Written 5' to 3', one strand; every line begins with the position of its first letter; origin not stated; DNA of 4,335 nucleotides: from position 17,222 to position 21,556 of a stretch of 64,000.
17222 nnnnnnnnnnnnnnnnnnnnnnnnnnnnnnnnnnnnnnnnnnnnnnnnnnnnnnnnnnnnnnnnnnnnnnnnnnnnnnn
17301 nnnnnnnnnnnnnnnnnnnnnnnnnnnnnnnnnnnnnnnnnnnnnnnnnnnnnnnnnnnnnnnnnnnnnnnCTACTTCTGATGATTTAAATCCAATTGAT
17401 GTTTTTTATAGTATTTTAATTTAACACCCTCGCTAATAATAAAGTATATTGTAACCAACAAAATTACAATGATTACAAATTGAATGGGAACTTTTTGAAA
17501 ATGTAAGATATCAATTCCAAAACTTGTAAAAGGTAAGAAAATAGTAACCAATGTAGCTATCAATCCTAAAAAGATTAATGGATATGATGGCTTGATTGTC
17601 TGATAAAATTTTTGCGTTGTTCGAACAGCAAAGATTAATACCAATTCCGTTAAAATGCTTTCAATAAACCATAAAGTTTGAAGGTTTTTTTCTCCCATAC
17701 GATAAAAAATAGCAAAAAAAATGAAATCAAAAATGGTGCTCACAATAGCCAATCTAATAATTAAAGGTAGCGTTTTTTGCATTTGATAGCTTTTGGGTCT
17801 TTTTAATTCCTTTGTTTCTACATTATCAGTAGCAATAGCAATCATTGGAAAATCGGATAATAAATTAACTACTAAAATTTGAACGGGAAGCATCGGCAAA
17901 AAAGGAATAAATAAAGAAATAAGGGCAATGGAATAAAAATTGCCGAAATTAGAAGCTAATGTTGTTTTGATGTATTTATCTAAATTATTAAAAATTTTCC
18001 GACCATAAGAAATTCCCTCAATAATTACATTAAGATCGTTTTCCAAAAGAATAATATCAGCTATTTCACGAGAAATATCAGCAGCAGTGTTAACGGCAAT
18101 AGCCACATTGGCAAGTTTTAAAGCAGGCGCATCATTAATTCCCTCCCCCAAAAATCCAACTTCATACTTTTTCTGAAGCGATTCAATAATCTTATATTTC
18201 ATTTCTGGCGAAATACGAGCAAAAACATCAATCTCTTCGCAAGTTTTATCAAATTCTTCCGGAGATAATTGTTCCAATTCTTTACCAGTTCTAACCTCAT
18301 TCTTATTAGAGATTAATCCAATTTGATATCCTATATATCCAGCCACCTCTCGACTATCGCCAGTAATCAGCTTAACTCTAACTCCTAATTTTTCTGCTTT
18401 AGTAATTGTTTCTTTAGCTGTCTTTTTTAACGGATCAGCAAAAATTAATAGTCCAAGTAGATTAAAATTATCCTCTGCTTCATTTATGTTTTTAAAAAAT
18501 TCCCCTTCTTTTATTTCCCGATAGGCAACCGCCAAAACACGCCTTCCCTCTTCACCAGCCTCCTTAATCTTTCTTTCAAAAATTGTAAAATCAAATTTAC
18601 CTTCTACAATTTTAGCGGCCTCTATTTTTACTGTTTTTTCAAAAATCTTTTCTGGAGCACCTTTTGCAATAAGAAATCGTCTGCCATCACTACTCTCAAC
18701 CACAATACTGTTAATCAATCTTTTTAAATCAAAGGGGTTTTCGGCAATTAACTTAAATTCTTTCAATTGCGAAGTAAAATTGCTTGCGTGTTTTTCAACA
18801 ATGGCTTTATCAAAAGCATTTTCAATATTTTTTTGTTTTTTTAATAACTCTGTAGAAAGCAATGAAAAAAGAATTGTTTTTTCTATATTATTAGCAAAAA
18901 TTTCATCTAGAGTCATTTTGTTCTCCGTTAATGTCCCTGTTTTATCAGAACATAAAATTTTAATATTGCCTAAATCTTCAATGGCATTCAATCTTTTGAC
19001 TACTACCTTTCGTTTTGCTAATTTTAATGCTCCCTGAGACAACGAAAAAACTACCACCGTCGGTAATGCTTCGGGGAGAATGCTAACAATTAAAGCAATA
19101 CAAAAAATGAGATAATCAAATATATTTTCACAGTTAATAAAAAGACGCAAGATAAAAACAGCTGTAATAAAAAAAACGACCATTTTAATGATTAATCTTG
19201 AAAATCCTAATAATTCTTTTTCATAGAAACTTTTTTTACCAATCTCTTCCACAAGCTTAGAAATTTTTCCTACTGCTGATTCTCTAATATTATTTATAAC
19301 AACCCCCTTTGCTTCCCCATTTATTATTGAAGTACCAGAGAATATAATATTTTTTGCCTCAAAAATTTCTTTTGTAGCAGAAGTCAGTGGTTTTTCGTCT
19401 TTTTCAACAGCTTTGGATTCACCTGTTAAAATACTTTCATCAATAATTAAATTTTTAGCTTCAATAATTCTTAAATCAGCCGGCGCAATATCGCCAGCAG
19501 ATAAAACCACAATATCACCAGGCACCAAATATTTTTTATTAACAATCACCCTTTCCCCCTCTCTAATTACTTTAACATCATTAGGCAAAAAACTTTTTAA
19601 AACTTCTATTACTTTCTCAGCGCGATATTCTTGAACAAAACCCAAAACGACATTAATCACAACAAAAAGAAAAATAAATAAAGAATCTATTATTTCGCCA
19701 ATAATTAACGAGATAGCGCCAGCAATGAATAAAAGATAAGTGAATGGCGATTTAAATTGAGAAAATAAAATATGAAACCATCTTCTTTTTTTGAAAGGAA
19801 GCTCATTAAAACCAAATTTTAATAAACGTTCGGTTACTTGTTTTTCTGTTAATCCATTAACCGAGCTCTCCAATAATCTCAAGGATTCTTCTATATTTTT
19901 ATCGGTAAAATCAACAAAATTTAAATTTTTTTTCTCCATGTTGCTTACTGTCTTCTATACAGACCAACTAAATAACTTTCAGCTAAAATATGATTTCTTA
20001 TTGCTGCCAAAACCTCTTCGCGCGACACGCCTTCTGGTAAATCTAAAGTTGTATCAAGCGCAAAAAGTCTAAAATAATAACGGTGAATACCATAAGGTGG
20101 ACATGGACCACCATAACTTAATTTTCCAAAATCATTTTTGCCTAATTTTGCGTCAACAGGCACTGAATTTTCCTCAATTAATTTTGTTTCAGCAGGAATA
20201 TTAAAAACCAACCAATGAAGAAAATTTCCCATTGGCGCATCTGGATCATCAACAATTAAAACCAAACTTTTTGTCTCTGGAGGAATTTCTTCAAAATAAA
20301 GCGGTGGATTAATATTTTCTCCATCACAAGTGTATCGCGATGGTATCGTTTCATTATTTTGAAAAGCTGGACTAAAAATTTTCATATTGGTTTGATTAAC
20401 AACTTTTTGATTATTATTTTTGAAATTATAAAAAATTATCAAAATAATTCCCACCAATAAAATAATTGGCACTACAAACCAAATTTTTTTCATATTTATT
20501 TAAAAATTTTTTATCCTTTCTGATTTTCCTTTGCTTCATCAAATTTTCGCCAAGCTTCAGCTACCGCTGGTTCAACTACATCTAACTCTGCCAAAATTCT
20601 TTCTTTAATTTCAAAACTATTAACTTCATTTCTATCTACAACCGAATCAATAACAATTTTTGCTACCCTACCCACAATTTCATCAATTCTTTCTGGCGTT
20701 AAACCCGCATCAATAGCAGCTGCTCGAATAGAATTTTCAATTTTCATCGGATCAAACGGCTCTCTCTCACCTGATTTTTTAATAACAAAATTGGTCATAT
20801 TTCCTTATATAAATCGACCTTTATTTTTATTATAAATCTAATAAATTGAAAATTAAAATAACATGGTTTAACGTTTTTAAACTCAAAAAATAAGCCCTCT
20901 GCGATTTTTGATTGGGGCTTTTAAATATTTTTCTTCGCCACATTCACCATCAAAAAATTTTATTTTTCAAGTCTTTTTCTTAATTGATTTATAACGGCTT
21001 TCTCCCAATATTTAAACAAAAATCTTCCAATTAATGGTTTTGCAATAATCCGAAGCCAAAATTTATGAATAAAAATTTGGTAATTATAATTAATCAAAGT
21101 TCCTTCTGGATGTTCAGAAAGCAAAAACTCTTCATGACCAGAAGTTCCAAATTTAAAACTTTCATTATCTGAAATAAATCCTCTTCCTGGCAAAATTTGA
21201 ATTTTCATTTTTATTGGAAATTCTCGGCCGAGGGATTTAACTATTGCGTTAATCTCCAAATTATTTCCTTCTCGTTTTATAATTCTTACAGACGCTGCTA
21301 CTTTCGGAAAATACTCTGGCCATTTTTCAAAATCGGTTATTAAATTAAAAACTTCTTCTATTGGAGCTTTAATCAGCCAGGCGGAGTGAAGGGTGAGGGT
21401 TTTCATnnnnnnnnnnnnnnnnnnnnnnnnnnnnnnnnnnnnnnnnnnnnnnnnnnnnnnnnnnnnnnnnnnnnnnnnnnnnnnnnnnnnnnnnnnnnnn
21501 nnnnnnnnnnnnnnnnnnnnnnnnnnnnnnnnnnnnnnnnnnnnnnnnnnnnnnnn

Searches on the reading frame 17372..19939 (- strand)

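Call 9: search_protein_families(library=pfam, proteins=[window:17372-19939:-], max_evalue=0.01)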
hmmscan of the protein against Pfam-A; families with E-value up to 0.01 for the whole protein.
window:17372-19939:- (855 aa): 5 families
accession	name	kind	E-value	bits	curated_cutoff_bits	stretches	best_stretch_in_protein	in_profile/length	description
PF00122.25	E1-E2_ATPase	-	3e-41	141.4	28.1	1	118-310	3-181/181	E1-E2 ATPase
PF00689.26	Cation_ATPase_C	-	4e-18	66.2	27.3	1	680-841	1-174/175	Cation transporting ATPase, C-terminus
PF00690.31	Cation_ATPase_N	-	1.5e-17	63.4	20.4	1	14-77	4-69/69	Cation transporter/ATPase, N-terminus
PF00702.32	Hydrolase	-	3.5e-15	57.3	26.4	1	326-610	1-190/191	haloacid dehalogenase-like hydrolase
PF13246.12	Cation_ATPase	-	3.4e-07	30.6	21.7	1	381-435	32-87/91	Cation transport ATPase (P-type)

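Call 13: search_protein_families(library=ncbifam, proteins=[window:17372-19939:-], max_evalue=0.01)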
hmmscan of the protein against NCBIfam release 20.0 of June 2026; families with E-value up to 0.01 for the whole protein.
window:17372-19939:- (855 aa): 21 families
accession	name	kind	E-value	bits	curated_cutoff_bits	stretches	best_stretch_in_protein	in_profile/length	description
TIGR01524.1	ATPase-IIIB_Mg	equivalog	4.8e-175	583.8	610.75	1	11-847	15-864/867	magnesium-translocating P-type ATPase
NF011702.0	PRK15122.1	subfamily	3e-160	535.1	975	1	4-847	24-903/907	magnesium-translocating P-type ATPase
TIGR01647.1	ATPase-IIIA_H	equivalog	4e-148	494.8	615.5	1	29-799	1-749/755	plasma-membrane proton-efflux P-type ATPase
TIGR01522.1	ATPase-IIA2_Ca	equivalog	2.6e-117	392.7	798.3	1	15-734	8-734/854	calcium-transporting P-type ATPase, PMR1-type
TIGR01116.1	ATPase-IIA1_Ca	equivalog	2.9e-100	336.6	703.4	2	60-353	3-292/799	calcium-translocating P-type ATPase, SERCA-type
TIGR01523.1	ATPase-IID_K-Na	equivalog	1.5e-94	317.4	645.05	3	390-714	478-821/997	potassium/sodium efflux P-type ATPase, fungal-type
TIGR01106.1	ATPase-IIC_X-K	subfamily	4.3e-89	299.6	946.1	2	24-351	31-369/997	Na,H/K antiporter P-type ATPase subunit alpha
TIGR01517.1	ATPase-IIB_Ca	equivalog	4.2e-86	289.9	507.05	1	23-840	49-877/882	calcium-translocating P-type ATPase, PMCA-type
TIGR01494.1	ATPase_P-type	subfamily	1e-76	258.3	62.3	2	88-543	1-366/478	HAD-IC family P-type ATPase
TIGR01525.1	ATPase-IB_hvy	subfamily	7.7e-65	219.8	346.25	2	68-544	3-428/560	heavy metal translocating P-type ATPase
TIGR01657.1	P-ATPase-V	hypoth_equivalog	3.6e-63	213.5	618.25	3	17-348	128-470/1055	ATP13A2 family polyamine export P-type ATPase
TIGR01512.1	ATPase-IB2_Cd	subfamily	2.5e-49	168.3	313.5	3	68-354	3-262/494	cadmium family heavy metal-translocating P-type ATPase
NF008262.1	PRK11033.1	equivalog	3.5e-44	151.4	1005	2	69-542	181-598/731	zinc/cadmium/mercury/lead-transporting ATPase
TIGR01511.1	ATPase-IB1_Cu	subfamily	4.6e-44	151.2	397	3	86-349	46-284/542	copper-translocating P-type ATPase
NF033775.1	P_type_ZntA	exception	2.3e-37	128.7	1240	3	69-360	186-465/732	Zn(II)/Cd(II)/Pb(II) translocating P-type ATPase ZntA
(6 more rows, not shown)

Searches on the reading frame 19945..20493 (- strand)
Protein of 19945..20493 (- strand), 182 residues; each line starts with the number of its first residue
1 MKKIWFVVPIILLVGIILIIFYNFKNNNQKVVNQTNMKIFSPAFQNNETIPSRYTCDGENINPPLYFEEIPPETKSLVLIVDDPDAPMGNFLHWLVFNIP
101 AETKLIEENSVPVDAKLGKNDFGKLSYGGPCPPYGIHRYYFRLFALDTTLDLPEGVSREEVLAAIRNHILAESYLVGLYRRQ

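Call 9: search_protein_families(library=pfam, proteins=[window:19945-20493:-], max_evalue=0.01)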
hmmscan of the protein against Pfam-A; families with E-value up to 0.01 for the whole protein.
window:19945-20493:- (182 aa): 1 family
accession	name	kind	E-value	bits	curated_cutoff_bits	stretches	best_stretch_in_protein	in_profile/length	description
PF01161.25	PBP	-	1.6e-39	135.8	24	1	49-179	1-135/135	Phosphatidylethanolamine-binding protein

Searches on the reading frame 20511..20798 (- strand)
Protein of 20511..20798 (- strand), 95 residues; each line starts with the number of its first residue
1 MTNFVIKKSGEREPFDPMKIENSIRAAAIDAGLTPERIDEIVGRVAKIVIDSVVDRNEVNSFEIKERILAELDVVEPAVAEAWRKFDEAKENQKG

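Call 9: search_protein_families(library=pfam, proteins=[window:20511-20798:-], max_evalue=0.01)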
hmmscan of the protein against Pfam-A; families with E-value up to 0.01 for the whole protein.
window:20511-20798:- (95 aa): 1 family
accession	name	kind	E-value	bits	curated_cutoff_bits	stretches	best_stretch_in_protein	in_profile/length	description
PF03477.21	ATP-cone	-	8.2e-13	49.2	25.8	1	4-82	2-78/88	ATP cone domain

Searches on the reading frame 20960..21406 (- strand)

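Call 9: search_protein_families(library=pfam, proteins=[window:20960-21406:-], max_evalue=0.01)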
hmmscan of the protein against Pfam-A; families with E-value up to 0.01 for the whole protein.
window:20960-21406:- (148 aa): 2 families
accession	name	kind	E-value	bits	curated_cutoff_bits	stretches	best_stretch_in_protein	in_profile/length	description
PF03364.25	Polyketide_cyc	-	8.8e-08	32.9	23.4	1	12-52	1-39/126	Polyketide cyclase / dehydrase and lipid transport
PF10604.15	Polyketide_cyc2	-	2.3e-06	28.4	27.4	1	12-57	10-54/142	Polyketide cyclase / dehydrase and lipid transport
